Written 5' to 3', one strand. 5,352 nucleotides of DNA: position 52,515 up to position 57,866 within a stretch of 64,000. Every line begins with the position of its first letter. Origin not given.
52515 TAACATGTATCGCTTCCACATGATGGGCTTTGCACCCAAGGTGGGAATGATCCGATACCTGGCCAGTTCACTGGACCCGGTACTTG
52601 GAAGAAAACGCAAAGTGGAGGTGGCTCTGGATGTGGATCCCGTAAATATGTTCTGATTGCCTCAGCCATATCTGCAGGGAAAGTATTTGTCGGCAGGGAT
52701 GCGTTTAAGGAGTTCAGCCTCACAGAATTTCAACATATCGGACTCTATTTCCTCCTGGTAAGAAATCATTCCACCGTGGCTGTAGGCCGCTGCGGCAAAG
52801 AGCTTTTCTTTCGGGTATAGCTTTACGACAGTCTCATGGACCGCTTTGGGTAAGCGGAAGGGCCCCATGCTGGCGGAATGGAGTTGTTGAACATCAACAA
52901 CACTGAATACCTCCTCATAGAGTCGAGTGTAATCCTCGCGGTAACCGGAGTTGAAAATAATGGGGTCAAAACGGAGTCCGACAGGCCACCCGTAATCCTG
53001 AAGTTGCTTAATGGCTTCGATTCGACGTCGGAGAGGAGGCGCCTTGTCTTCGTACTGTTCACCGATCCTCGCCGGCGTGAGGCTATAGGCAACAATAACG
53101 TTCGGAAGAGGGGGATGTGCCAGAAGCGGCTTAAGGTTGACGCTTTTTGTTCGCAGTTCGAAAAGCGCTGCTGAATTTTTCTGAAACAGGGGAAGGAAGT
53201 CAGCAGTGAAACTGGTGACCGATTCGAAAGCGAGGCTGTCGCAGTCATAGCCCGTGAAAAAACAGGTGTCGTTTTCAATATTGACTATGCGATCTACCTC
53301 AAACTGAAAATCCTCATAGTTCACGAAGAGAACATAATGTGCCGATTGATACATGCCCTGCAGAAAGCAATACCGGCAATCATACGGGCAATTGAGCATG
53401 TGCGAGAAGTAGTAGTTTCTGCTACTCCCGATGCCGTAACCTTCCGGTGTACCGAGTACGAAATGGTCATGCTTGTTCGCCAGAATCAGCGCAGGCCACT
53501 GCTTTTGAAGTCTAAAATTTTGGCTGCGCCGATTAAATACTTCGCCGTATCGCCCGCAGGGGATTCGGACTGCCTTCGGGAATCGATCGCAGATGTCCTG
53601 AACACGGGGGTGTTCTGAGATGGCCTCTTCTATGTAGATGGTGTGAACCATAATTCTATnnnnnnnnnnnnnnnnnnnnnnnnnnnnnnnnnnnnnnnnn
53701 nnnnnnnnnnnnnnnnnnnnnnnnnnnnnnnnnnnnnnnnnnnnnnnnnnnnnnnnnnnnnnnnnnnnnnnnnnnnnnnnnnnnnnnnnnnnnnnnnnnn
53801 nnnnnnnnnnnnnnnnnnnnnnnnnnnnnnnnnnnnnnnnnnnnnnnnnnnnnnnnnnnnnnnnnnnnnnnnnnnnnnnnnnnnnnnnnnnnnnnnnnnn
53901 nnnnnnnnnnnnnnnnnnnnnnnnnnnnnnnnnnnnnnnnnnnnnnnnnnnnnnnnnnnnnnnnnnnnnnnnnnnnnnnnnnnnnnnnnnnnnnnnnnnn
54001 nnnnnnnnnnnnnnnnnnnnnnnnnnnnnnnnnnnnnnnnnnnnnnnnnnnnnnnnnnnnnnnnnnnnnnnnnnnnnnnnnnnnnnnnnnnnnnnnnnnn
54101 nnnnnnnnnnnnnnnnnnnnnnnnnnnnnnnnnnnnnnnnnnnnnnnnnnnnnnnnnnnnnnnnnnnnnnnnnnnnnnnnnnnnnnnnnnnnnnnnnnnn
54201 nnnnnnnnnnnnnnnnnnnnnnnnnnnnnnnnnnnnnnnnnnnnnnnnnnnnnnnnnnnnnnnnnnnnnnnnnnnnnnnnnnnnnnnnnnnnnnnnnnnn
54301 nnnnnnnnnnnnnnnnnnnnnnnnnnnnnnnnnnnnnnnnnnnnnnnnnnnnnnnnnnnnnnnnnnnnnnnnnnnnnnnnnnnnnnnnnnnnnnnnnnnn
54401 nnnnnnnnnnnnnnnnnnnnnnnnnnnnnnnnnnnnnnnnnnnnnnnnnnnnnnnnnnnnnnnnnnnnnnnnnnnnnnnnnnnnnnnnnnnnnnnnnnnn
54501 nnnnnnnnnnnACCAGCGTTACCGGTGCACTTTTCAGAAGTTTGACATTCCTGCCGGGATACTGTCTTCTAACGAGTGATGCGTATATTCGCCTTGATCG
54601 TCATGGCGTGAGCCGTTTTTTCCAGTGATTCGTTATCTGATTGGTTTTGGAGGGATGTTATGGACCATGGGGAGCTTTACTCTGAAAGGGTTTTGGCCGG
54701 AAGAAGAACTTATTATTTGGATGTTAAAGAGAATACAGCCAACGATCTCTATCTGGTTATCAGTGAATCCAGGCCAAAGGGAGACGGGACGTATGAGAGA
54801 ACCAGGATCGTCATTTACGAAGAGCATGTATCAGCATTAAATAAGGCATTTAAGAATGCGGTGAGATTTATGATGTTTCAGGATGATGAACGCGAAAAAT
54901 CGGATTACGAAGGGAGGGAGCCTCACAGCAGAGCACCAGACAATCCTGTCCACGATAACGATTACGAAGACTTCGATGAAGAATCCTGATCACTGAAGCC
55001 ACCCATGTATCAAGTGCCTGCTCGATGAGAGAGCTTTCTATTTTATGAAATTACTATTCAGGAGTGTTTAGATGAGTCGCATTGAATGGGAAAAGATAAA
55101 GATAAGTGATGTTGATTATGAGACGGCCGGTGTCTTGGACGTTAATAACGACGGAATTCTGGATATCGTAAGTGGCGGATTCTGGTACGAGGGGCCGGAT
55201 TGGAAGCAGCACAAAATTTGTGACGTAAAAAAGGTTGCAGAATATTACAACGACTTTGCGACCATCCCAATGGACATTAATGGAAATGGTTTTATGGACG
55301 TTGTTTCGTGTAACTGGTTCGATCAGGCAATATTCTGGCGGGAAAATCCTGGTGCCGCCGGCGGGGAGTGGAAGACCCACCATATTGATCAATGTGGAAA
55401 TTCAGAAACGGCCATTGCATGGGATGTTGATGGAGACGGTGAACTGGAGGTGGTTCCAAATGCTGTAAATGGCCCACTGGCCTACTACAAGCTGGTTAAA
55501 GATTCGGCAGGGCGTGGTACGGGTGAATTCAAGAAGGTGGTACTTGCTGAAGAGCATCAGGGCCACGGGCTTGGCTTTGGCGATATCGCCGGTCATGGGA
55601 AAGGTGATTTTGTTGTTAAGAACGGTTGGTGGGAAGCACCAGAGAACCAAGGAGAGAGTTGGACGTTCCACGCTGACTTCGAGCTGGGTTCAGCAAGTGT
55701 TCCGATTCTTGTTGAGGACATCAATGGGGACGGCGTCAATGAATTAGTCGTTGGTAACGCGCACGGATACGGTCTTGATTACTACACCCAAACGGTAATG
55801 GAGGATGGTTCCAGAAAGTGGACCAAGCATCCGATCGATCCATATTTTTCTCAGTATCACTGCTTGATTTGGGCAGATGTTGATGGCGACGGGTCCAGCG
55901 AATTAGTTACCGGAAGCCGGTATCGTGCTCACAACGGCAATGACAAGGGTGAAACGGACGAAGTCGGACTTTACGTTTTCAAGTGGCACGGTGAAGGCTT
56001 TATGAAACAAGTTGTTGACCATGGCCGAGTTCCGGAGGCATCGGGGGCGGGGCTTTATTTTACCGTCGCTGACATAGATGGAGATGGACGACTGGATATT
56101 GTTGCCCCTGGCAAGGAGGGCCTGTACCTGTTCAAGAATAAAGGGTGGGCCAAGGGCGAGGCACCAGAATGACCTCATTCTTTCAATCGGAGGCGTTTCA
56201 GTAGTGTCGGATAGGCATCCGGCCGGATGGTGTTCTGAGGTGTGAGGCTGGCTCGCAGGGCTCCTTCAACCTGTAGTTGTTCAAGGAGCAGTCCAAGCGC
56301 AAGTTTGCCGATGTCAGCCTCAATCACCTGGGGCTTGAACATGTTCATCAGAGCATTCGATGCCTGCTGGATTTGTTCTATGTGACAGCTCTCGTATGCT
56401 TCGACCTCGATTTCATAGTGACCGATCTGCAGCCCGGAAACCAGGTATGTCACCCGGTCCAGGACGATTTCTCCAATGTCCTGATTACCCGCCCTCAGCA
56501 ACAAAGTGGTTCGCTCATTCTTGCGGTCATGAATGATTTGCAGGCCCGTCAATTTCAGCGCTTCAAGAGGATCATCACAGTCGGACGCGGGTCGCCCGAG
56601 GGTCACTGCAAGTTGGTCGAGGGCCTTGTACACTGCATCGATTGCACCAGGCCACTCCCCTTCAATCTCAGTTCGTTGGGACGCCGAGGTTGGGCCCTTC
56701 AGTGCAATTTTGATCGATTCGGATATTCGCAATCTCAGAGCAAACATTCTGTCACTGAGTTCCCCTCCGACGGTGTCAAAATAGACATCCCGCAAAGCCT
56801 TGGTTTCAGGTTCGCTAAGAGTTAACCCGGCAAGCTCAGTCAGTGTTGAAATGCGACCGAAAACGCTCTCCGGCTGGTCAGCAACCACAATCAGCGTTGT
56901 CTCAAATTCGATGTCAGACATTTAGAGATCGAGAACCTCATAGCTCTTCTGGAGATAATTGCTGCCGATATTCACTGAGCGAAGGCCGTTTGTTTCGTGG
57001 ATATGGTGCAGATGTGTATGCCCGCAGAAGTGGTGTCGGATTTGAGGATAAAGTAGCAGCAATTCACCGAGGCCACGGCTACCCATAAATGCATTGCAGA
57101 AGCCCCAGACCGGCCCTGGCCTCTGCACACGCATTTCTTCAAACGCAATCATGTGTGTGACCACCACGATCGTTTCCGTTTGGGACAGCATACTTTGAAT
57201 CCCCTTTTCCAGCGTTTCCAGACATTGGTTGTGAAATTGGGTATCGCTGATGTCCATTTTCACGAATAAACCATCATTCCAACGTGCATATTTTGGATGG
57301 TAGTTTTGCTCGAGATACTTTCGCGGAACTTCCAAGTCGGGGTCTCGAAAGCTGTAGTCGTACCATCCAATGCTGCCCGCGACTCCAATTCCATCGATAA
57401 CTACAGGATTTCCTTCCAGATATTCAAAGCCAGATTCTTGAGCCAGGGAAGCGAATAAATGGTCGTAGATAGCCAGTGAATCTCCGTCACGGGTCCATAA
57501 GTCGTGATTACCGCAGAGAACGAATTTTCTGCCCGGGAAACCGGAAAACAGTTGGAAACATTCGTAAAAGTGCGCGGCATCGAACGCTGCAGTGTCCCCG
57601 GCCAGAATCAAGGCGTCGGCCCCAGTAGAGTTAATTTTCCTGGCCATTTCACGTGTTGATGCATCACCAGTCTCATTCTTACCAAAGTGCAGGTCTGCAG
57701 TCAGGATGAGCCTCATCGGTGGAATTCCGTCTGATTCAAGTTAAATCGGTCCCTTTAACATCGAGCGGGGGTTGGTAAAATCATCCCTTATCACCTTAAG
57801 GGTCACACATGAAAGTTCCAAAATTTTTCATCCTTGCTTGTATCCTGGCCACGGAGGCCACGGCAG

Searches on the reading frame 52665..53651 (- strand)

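Call 34: search_protein_families(library=pfam, proteins=[window:52665-53651:-], max_evalue=0.00001)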
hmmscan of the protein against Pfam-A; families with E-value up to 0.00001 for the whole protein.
window:52665-53651:- (329 aa): 1 family
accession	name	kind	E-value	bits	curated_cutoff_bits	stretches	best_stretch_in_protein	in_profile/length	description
PF20903.3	SPL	-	1.6e-13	50.7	27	1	82-284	81-288/338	Spore photoproduct lyase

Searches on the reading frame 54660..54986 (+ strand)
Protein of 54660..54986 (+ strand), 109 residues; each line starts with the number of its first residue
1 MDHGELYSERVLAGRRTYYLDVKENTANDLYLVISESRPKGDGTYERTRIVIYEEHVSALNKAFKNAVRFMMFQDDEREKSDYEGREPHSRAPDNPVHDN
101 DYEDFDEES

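Call 35: search_protein_families(library=pfam, proteins=[window:54660-54986:+], max_evalue=0.00001)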
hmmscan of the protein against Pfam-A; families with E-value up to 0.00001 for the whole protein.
window:54660-54986:+ (109 aa): 1 family
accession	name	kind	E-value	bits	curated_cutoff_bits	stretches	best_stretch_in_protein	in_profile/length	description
PF11680.14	DUF3276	-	1.1e-16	61.6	23.1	1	1-100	7-110/131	Protein of unknown function (DUF3276)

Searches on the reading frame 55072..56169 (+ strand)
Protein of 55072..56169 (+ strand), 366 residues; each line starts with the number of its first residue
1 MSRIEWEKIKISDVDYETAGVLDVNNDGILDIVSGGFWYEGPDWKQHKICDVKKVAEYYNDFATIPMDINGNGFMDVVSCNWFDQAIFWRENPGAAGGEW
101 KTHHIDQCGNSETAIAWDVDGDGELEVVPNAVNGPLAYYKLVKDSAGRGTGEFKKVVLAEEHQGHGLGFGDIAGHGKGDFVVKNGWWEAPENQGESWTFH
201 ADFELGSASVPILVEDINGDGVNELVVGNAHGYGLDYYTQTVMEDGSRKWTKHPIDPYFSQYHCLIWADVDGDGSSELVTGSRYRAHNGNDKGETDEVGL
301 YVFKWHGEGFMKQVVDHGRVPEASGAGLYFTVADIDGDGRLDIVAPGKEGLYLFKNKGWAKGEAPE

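Call 35: search_protein_families(library=pfam, proteins=[window:55072-56169:+], max_evalue=0.00001)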
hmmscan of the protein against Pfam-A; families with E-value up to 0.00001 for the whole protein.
window:55072-56169:+ (366 aa): 3 families
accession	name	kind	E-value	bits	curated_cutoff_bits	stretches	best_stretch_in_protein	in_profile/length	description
PF13517.12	FG-GAP_3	-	9.6e-24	84.2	26.9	2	68-128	1-60/61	FG-GAP-like repeat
PF01839.29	FG-GAP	-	6e-16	58.4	22.1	0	214-235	7-27/37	FG-GAP repeat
PF15907.11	Itfg2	-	1.5e-06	28.1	27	0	208-229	74-95/330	Integrin-alpha FG-GAP repeat-containing protein 2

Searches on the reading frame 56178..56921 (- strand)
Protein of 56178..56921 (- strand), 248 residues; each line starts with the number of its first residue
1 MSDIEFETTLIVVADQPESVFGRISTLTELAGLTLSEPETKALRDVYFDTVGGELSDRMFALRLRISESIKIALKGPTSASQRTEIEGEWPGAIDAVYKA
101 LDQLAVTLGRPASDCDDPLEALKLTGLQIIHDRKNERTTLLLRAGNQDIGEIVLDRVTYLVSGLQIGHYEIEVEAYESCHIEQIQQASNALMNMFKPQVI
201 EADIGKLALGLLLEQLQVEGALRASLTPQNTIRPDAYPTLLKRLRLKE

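Call 35: search_protein_families(library=pfam, proteins=[window:56178-56921:-], max_evalue=0.00001)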
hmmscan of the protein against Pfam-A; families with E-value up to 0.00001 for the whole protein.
window:56178-56921:- (248 aa): 1 family
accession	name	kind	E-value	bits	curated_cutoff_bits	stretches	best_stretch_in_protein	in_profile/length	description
PF01928.26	CYTH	-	1.8e-14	54.4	23.2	1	28-186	21-158/179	CYTH domain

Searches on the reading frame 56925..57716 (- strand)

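Call 35: search_protein_families(library=pfam, proteins=[window:56925-57716:-], max_evalue=0.00001)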
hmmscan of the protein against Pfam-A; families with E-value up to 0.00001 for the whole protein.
window:56925-57716:- (264 aa): 2 families
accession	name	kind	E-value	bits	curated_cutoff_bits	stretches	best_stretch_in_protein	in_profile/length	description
PF00149.33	Metallophos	-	1.4e-10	42.4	21.5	1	1-235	1-189/191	Calcineurin-like phosphoesterase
PF12850.12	Metallophos_2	-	1.1e-07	32.4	27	0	1-80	1-60/154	Calcineurin-like phosphoesterase superfamily domain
